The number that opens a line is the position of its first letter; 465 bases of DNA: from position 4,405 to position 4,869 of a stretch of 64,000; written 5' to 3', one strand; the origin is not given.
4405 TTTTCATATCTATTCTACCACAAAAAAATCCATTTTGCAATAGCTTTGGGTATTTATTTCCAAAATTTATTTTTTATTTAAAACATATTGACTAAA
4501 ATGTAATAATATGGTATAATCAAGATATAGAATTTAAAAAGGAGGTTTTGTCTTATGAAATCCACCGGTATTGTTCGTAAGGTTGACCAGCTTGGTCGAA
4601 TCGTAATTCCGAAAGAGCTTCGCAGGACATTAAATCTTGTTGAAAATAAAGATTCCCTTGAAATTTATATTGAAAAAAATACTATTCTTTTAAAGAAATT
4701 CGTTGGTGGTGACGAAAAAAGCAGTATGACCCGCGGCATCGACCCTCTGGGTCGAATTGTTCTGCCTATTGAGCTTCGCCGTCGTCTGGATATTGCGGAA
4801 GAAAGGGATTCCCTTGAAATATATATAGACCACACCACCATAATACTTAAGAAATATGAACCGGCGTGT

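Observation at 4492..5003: Single-chain double-AbrB-domain regulator with C-terminal zinc ribbon on a textbook promoter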

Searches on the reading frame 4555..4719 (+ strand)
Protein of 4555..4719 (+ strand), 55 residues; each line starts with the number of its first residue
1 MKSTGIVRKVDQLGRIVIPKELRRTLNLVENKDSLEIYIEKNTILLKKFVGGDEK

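Call 6: search_protein_families(library=pfam, proteins=[window:4555-4719:+], max_evalue=10)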
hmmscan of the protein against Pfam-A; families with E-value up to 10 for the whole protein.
seq(55 aa): 4 families
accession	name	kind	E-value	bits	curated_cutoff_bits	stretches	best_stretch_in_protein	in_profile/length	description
PF04014.23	MazE_antitoxin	-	3.4e-09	36.9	24.7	1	7-48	1-42/48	Antidote-toxin recognition MazE, bacterial antitoxin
PF02381.23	MraZ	-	0.0099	16.3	23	1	9-29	9-29/72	MraZ protein, putative antitoxin-like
PF14192.12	DUF4314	-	0.014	15.7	27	1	3-36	34-67/69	Domain of unknown function (DUF4314)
PF06143.16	Baculo_11_kDa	-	0.086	12.9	28.4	1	27-50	14-37/84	Baculovirus 11 kDa family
